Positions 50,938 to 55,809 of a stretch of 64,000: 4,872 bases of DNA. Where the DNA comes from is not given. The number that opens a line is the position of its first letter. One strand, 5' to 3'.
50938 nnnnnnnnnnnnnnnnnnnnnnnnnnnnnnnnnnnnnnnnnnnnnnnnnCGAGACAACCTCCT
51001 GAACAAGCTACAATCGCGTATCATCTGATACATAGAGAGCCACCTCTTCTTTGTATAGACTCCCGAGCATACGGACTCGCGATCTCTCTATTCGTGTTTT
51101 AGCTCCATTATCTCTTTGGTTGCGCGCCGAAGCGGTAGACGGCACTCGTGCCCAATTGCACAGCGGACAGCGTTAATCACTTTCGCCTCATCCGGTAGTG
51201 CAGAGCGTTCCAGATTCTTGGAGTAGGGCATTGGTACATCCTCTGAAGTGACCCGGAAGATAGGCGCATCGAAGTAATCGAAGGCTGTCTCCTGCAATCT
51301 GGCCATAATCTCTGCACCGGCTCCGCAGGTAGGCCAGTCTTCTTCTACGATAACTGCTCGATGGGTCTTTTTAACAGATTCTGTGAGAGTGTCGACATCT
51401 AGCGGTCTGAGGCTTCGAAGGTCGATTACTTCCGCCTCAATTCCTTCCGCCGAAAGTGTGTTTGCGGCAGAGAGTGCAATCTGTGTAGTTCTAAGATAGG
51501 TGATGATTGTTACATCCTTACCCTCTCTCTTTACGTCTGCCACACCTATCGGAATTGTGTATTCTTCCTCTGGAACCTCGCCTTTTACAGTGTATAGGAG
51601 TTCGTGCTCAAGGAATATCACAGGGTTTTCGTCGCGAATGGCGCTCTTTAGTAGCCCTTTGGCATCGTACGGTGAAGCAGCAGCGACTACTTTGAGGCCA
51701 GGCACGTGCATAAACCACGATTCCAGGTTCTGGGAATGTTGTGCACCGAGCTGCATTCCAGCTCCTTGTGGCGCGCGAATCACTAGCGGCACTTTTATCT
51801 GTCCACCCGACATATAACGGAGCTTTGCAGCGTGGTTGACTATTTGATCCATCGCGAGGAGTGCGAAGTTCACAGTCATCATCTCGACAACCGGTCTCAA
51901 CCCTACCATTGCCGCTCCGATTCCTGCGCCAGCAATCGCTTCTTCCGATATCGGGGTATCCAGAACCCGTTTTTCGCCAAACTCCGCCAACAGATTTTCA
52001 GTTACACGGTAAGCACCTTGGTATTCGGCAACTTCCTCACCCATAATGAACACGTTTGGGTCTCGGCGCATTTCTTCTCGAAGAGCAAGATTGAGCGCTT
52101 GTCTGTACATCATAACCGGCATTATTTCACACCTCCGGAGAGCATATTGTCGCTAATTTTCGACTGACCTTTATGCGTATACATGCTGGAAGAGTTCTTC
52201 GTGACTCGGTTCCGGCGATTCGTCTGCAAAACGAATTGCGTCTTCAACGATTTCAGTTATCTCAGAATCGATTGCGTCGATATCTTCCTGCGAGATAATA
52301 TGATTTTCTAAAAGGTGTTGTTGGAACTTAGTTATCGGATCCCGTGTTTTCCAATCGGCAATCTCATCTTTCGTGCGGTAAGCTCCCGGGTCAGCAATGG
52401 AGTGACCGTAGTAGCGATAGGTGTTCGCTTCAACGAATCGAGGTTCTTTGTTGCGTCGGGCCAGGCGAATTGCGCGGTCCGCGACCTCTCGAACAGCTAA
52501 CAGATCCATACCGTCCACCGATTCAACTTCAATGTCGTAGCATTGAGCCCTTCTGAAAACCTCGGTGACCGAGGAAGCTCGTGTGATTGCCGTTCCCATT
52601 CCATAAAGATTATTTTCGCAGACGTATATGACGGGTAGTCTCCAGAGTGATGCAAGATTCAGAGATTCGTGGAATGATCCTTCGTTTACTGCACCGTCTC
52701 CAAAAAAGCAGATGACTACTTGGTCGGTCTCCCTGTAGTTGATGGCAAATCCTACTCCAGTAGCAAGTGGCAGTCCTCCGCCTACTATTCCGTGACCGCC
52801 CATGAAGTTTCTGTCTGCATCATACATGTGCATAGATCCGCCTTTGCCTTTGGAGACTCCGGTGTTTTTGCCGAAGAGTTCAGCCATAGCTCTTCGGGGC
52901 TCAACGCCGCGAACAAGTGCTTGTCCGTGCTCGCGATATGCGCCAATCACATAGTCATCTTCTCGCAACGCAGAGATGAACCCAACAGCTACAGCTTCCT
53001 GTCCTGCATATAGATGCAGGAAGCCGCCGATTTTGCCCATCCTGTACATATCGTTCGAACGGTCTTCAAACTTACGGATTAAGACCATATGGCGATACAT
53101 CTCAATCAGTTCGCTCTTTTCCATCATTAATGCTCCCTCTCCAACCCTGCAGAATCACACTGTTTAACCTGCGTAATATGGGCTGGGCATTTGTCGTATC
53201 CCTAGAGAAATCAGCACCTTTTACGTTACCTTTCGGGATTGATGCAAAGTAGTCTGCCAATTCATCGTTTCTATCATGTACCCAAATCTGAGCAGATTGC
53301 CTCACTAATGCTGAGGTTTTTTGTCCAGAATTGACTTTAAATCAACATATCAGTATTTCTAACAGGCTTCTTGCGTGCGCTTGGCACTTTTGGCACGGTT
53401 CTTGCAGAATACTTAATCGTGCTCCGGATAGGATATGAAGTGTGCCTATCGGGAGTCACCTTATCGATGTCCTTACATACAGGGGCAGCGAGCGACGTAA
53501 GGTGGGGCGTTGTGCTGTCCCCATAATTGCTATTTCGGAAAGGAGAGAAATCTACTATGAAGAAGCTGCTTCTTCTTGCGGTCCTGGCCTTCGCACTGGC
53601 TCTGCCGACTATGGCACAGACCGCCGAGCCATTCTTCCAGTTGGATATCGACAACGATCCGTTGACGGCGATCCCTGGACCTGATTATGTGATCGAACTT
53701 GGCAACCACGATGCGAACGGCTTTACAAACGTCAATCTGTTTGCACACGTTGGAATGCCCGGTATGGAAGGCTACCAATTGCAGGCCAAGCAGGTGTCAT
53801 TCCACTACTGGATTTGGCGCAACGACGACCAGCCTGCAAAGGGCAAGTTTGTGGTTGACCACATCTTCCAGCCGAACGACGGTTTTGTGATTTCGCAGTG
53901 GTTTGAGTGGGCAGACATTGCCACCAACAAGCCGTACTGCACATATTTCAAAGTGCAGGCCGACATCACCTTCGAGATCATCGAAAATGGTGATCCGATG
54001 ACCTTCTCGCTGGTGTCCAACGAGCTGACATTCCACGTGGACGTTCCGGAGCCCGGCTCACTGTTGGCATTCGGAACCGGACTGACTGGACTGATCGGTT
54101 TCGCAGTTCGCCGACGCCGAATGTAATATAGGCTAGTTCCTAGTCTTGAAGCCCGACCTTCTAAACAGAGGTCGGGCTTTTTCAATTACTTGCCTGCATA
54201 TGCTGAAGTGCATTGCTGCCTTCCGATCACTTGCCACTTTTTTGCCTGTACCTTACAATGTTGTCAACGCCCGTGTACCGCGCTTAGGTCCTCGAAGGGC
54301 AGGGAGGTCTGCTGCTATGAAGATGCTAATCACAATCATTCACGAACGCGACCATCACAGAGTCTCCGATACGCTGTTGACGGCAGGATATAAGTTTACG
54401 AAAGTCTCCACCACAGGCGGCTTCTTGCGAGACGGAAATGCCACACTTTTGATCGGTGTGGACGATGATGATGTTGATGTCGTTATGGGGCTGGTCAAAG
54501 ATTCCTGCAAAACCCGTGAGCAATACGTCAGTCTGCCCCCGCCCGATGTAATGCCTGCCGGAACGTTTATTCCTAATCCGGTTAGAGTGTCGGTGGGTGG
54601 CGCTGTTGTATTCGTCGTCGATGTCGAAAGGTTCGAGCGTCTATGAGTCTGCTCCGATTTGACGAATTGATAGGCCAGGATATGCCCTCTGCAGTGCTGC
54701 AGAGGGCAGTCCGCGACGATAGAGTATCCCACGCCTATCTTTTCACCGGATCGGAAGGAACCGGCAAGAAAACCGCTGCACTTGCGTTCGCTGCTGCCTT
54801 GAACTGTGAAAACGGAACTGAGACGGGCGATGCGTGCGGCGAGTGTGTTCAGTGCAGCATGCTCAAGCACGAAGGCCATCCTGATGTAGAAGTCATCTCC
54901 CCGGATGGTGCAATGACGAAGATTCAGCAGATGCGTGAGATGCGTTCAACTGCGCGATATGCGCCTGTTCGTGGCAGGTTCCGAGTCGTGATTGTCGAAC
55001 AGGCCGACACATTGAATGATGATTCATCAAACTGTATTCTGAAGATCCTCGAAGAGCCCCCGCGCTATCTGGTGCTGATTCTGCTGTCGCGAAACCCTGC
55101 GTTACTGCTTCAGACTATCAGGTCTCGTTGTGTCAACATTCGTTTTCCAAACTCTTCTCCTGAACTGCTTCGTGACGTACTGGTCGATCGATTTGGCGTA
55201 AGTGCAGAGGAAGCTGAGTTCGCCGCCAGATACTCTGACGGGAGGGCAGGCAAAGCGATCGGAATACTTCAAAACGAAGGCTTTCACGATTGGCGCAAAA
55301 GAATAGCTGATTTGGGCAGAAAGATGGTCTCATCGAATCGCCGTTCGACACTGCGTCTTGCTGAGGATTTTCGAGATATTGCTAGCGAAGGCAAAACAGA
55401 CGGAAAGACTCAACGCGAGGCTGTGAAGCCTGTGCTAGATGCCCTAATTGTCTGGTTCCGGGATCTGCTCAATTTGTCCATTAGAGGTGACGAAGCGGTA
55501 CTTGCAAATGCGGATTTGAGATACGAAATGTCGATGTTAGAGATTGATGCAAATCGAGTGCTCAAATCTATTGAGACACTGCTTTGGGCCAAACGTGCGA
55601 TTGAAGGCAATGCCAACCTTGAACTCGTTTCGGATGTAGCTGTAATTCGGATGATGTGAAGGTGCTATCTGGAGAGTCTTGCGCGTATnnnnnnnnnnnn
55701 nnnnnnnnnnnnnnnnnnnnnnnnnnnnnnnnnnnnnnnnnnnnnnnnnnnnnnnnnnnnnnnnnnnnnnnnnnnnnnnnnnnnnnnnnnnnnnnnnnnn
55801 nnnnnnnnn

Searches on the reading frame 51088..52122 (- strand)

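Call 79: search_protein_families(library=pfam, proteins=[window:51088-52122:-], max_evalue=0.00001)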
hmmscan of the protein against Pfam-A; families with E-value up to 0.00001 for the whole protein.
window:51088-52122:- (344 aa): 2 families
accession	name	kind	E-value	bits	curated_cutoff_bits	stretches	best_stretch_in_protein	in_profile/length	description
PF02779.29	Transket_pyr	-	1.1e-46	159.1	27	1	4-178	3-173/174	Transketolase, pyrimidine binding domain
PF02780.25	Transketolase_C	-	2.3e-41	141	25.9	1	193-315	1-124/124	Transketolase, C-terminal domain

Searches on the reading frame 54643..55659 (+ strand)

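Call 79: search_protein_families(library=pfam, proteins=[window:54643-55659:+], max_evalue=0.00001)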
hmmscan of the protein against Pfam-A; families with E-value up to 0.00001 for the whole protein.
window:54643-55659:+ (338 aa): 1 family
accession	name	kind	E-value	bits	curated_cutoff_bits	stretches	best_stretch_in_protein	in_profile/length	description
PF13177.12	DNA_pol3_delta2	-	4.9e-50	170.1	27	1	15-170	5-159/161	DNA polymerase III, delta subunit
